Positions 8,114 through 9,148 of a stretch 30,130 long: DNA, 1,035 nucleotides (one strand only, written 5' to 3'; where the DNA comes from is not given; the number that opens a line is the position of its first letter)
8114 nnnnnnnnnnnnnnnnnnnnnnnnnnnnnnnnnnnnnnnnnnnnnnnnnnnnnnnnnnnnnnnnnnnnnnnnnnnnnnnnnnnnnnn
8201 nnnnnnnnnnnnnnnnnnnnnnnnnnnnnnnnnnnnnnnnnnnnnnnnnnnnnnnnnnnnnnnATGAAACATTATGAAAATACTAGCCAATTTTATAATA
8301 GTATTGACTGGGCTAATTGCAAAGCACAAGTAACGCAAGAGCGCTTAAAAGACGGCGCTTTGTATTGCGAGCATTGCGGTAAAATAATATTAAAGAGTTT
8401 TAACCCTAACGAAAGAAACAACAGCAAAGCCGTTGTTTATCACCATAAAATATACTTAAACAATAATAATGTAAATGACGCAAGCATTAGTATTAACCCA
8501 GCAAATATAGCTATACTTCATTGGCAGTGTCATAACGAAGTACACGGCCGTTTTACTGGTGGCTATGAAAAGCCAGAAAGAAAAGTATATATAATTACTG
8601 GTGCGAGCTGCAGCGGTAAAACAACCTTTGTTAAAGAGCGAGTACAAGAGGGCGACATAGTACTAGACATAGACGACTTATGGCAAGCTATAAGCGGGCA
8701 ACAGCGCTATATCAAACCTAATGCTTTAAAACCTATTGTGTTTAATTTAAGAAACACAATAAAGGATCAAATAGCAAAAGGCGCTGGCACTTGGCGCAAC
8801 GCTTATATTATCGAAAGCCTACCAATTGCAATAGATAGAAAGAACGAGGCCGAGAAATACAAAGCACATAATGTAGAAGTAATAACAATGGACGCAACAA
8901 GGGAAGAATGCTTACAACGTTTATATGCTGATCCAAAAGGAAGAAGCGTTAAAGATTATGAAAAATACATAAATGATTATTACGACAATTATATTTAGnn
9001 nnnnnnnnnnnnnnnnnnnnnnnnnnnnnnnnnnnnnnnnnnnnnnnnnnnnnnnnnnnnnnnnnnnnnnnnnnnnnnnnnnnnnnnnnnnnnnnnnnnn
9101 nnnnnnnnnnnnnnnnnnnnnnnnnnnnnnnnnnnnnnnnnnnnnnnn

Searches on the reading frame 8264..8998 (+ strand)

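Call 9: search_protein_families(library=pfam, proteins=[window:8264-8998:+], max_evalue=0.01)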
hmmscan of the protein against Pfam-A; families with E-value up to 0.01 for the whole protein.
window:8264-8998:+ (244 aa): 1 family
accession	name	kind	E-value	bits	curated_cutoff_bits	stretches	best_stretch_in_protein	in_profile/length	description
PF13671.12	AAA_33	-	1.6e-05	25.7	27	1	109-220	2-115/143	AAA domain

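Call 10: search_protein_families(library=phrogs, proteins=[window:8264-8998:+], max_evalue=0.01)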
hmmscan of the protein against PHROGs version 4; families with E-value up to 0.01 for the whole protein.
window:8264-8998:+ (244 aa): 8 families
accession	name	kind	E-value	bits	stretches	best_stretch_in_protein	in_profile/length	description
phrog_4581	-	head and packaging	1.9e-42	147.1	1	7-243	44-259/395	terminase small subunit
phrog_9644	-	head and packaging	1.6e-14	54.9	1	107-242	3-133/341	head maturation protease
phrog_2071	-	other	7.3e-09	36.8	1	101-217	11-123/282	ATPase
phrog_119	-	DNA, RNA and nucleotide metabolism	2.1e-08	34.4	1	4-105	179-266/443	HNH endonuclease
phrog_144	-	DNA, RNA and nucleotide metabolism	5.1e-05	24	1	6-103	62-142/175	HNH endonuclease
phrog_505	-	other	0.00027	21.5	1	106-223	2-123/295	polynucleotide kinase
phrog_19196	-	unknown function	0.00038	21.3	1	105-156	13-64/165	-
phrog_1815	-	other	0.0006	21.1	0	107-126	4-23/197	guanylate kinase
